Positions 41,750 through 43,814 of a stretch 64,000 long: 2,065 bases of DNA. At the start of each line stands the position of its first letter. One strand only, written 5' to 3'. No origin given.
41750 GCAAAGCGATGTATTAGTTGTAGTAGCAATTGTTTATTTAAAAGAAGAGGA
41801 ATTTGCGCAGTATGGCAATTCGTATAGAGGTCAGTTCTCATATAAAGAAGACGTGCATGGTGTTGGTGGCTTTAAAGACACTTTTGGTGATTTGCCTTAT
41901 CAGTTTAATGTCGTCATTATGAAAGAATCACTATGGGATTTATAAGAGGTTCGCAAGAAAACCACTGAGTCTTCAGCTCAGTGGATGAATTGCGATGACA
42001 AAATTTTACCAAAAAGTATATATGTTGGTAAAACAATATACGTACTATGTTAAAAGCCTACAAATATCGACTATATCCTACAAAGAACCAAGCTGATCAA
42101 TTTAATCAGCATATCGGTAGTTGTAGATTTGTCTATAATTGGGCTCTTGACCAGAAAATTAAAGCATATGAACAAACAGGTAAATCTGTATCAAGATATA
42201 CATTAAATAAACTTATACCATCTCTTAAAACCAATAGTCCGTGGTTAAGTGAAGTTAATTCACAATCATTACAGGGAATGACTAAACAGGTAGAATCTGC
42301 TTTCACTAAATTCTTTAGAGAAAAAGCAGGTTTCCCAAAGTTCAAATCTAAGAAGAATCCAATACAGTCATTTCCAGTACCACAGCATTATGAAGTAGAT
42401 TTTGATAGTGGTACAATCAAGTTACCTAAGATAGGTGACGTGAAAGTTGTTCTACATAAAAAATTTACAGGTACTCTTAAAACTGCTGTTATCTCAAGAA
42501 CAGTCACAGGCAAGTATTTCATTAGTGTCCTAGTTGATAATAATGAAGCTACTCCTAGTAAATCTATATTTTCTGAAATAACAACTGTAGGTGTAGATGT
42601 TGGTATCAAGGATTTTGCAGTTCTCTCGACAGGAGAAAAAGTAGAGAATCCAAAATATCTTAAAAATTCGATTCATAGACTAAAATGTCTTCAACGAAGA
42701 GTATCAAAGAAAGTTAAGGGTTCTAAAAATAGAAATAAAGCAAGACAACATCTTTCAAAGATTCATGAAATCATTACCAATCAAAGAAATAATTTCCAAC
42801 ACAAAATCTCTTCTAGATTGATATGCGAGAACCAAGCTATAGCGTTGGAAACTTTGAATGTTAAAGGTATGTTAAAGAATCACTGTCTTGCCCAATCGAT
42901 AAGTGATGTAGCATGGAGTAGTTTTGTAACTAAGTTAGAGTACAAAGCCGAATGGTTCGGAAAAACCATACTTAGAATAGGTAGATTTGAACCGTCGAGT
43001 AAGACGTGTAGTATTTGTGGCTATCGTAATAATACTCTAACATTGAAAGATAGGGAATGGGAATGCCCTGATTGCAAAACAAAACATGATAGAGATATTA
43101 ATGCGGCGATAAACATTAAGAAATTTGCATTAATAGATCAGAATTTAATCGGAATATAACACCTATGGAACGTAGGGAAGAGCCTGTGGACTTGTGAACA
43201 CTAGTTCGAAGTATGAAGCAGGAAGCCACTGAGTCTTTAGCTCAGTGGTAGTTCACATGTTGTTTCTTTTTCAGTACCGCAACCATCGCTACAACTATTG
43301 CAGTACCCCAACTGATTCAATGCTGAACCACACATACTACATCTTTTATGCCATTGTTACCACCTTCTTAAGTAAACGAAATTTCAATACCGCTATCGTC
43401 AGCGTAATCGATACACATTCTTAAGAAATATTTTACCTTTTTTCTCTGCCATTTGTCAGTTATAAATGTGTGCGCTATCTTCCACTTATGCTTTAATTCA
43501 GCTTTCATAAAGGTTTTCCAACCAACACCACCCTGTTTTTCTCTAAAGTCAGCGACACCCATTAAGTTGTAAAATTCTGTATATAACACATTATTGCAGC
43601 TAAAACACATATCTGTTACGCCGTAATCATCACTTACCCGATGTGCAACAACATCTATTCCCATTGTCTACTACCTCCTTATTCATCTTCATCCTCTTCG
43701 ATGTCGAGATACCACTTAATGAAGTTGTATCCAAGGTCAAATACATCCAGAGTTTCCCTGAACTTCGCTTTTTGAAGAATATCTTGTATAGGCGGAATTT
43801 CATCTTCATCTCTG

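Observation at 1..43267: Three TnpB-linked RNA modules with covarying stems and an invariant TCTTTAG loop; two of the three TnpBs have lost or degenerated the zinc finger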

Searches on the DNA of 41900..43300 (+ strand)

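Call 9: search_dna_similar(query=window:41900-43300:+, collection=phages, mode=distant)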
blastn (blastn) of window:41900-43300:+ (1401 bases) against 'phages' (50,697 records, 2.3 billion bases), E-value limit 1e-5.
Records with a match: 15; places in all: 15; records where one place covers at least 80% of the query: 0.
Best place of each record, by identity: 60-80% 15.
By first word of the organism name: Campylobacter 11; Prevotella 4.
By host as written in the record: Campylobacter sp. 4; - 4; Prevotella sp. 4; Campylobacter jejuni 2; Campylobacter coli 99-2 1.
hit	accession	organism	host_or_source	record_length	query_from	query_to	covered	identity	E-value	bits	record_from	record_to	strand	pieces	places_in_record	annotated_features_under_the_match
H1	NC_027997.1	Campylobacter phage CP220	Campylobacter sp.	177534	688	911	16%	69.5%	5e-13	83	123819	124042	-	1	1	IS200/IS605 family insertion sequence element ISCaje3 (TnpB component ... | transposase | HMMPfam hit to PF01385, Probable transposase, score 1.2e-56 | HMMTigr hit to TIGR01766, tspaseT_teng_C: transposase, IS605 Orf, ...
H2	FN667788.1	Campylobacter phage CP220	Campylobacter sp.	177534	688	911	16%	69.5%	5e-13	83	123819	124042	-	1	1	IS200/IS605 family insertion sequence element ISCaje3 (TnpB component ... | ISCaje3 transposase | HMMPfam hit to PF01385, Probable transposase, score 1.2e-56 | HMMTigr hit to TIGR01766, tspaseT_teng_C: transposase, IS605 Orf, ...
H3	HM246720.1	Campylobacter phage vB_CcoM-IBB_35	-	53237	686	906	16%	69.1%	2e-11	78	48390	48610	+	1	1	transposase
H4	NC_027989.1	Campylobacter phage vB_CcoM-IBB_35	-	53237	686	906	16%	69.1%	2e-11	78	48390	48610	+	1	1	transposase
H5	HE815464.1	Campylobacter phage CP21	Campylobacter sp.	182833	817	1026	15%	67.4%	5e-6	59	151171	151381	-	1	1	CP21_205: putative transposase ISCaje3 family | CP21_206: putative transposase, ISCaje3 family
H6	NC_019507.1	Campylobacter phage CP21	Campylobacter sp.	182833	817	1026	15%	67.4%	5e-6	59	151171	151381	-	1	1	CP21_205: transposase | CP21_206: transposase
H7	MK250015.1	Prevotella phage Lak-A1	Prevotella sp.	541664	808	983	13%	68.2%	4e-7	64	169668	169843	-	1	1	record has no annotation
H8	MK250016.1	Prevotella phage Lak-A1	Prevotella sp.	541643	808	983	13%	68.2%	4e-7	64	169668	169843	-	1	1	record has no annotation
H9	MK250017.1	Prevotella phage Lak-A1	Prevotella sp.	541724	808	983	13%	68.2%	4e-7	64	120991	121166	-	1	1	record has no annotation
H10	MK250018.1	Prevotella phage Lak-A1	Prevotella sp.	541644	808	983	13%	68.2%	4e-7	64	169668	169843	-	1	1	record has no annotation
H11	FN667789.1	Campylobacter phage CPt10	-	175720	817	906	6%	75.6%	1e-7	64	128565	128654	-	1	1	IS200/IS605 family insertion sequence element ISCaje2 (TnpB component ... | ISCaje3 transposase | HMMPfam hit to PF01385, Transposase (probable),IS891/IS1136/IS1341, ... | Predicted helix-turn-helix motif with score 1090.000, SD 2.90 at aa ...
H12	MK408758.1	Campylobacter phage CP20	Campylobacter jejuni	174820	817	906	6%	75.6%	1e-7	64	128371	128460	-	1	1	mobile element protein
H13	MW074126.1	Campylobacter phage CJLB-14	Campylobacter jejuni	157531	817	906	6%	75.6%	1e-7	64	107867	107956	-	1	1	mobile element protein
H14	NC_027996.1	Campylobacter phage CPt10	-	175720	817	906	6%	75.6%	1e-7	64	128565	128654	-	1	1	IS200/IS605 family insertion sequence element ISCaje2 (TnpB component ... | transposase | HMMPfam hit to PF01385, Transposase (probable),IS891/IS1136/IS1341, ... | Predicted helix-turn-helix motif with score 1090.000, SD 2.90 at aa ...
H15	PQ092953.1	Campylobacter phage CC_R7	Campylobacter coli 99-2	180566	817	906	6%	74.4%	5e-6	60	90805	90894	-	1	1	transposase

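Call 74: search_rna_families(source=window, start=42950, end=43300, threshold=evalue, max_evalue=10)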
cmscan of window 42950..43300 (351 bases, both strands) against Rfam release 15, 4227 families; matches with E-value up to 10: 1.
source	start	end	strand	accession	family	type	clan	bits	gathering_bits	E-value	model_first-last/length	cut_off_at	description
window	42970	43002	+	RF01826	SAM_V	Cis-reg; riboswitch;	-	14.7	41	8.9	1-66/66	no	SAM-V (S-adenosyl methionine) riboswitch aptamer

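Call 77: build_rna_model(alignment_id=A3, structure=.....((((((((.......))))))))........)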
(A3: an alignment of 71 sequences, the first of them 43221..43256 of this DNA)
Model R1 built from alignment A3 (71 sequences, 36 columns); structure: as given.
model positions 36; base pairs 8; branch points 0; effective number of sequences 71; information 1.402 bits per position. Calibrated on 0.2 Mb of random sequence (short: E-values are rough).
structure used (alignment columns):
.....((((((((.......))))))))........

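Call 78: search_with_rna_model(model_id=R1, source=window, filters=off, max_evalue=10, show_alignments=6)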
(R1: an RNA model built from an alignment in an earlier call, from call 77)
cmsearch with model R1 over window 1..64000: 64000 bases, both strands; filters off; matches with E-value up to 10: 12.
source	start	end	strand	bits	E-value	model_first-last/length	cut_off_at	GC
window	43221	43256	+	58.3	1.1e-15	1-36/36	no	0.5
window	91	126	+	53.4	3.7e-14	1-36/36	no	0.47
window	35955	35990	-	52.6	6.5e-14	1-36/36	no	0.53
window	37338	37360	-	18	0.0038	6-28/36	no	0.43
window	41962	41984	+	17.2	0.0068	6-28/36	no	0.57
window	19114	19152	+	10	1.2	1-36/36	no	0.38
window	28923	28963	+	9.1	2.4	1-36/36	no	0.44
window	24625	24652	-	8.7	3.1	1-36/36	no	0.36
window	47625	47657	-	8.1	4.7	1-36/36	no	0.42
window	59506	59516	+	7.6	6.8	1-36/36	no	0.45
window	6833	6866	+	7.1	9.8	1-36/36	no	0.44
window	45042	45054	-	7.1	10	1-36/36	no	0.31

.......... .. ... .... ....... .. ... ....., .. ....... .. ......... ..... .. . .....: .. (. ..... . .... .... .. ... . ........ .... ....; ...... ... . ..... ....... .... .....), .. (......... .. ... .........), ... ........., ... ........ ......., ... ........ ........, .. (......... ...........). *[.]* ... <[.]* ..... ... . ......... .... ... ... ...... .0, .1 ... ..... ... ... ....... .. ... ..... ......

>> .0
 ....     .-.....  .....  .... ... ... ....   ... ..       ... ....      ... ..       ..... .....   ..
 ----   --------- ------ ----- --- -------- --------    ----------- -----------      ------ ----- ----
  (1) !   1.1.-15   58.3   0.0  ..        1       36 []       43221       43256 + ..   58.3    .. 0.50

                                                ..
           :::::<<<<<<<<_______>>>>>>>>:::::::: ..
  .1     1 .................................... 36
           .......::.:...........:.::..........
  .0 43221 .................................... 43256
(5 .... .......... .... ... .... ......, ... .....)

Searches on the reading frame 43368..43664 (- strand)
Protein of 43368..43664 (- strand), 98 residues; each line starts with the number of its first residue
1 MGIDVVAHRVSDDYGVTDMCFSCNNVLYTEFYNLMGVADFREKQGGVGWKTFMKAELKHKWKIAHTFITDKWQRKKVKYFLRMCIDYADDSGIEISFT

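Call 54: find_encoding_contigs(protein=window:43368-43664:-, flank=3500, max_places=10)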
Protein window:43368-43664:- (98 aa): 6 contigs read that carry it; 6 places shown.
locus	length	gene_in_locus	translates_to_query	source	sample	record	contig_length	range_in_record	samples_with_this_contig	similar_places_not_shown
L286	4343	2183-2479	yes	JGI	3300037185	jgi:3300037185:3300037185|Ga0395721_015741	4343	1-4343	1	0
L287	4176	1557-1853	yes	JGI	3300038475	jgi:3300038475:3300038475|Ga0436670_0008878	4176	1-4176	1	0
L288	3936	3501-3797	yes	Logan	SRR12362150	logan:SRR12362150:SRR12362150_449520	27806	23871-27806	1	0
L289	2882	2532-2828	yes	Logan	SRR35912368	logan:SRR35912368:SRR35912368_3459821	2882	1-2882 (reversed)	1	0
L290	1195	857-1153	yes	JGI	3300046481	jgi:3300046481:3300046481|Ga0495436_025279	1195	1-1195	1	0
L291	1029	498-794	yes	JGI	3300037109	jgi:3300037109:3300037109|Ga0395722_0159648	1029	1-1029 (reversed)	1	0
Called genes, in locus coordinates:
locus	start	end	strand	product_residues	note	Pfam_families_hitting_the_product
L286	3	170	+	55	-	?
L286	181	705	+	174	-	-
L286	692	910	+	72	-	-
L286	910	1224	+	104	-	-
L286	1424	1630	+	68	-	-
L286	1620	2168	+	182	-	-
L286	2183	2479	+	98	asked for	-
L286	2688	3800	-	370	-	PF12323:HTH_OrfB_IS605, PF01385:OrfB_IS605, PF07282:Cas12f1-like_TNB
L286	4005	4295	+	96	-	-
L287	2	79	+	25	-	?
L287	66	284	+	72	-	-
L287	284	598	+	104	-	-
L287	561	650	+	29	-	-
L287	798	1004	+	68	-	-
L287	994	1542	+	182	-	-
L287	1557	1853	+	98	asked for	-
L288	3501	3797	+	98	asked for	-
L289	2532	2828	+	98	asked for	-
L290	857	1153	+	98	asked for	-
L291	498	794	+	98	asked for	-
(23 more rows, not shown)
